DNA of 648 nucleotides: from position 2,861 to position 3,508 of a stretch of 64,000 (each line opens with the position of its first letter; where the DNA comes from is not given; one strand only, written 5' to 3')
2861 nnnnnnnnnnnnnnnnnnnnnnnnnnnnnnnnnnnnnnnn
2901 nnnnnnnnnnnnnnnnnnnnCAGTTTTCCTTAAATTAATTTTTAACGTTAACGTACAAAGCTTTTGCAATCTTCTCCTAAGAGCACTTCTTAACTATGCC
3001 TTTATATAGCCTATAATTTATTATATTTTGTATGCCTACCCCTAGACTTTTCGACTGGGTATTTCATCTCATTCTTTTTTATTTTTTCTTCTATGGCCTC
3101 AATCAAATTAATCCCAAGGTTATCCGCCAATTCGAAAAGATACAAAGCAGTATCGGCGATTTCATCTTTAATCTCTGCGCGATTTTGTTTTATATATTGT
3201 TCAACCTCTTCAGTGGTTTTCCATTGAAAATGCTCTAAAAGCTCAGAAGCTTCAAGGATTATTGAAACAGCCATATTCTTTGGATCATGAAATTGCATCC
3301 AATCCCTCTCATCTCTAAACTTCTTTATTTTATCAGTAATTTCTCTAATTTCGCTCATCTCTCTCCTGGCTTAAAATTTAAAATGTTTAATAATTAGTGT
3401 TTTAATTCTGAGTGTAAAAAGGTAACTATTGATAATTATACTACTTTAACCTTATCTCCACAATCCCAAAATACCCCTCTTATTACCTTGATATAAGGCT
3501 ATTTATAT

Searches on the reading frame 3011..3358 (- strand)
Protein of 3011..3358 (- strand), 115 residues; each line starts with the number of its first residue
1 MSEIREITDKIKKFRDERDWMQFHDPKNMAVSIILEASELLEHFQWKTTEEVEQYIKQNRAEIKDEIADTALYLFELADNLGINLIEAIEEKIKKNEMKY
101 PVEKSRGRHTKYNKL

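Call 8: search_protein_families(library=pfam, proteins=[window:3011-3358:-], max_evalue=0.1)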
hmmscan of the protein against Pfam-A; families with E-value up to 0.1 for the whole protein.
window:3011-3358:- (115 aa): 2 families
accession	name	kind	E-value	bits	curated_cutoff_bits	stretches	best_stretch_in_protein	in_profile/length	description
PF12643.12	MazG-like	-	1.6e-20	73.5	27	1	32-115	2-85/85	MazG-like family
PF03819.22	MazG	-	0.025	15.3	22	0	39-101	16-71/74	MazG nucleotide pyrophosphohydrolase domain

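Call 9: search_protein_families(library=ncbifam, proteins=[window:3011-3358:-], max_evalue=0.1)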
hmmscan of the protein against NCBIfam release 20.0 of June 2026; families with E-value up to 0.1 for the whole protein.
window:3011-3358:- (115 aa): 2 families
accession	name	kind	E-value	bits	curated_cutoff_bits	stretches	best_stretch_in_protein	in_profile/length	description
NF006351.0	PRK08576.1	equivalog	0.03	12.9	290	1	61-106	266-312/436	hypothetical protein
NF002170.0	PRK01005.1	equivalog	0.071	12.8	280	1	7-104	6-103/208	V-type ATP synthase subunit E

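Call 10: search_protein_families(library=padloc, proteins=[window:3011-3358:-], max_evalue=0.1)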
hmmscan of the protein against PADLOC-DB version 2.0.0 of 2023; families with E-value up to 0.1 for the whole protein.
window:3011-3358:- (115 aa): 1 family
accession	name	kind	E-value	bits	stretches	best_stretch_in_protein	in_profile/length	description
PDLC02928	NDT_II-A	-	0.017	12.5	1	4-78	149-222/279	-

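Call 69: search_protein_families(library=phrogs, proteins=[window:3011-3358:-], max_evalue=0.01)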
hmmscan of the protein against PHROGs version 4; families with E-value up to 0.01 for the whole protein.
window:3011-3358:- (115 aa): 5 families
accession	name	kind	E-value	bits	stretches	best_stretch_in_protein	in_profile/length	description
phrog_3301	-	other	3.1e-19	70.6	1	1-102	47-163/169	pyrophosphatase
phrog_715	-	other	8e-05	23.9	1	3-91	5-96/123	MazG-like pyrophosphatase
phrog_9236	-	other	0.0011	19.8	1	50-98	135-182/191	pyrophosphatase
phrog_9147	-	unknown function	0.0023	18.6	1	21-97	16-92/204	-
phrog_20165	-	unknown function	0.008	17.2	0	18-62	28-72/78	-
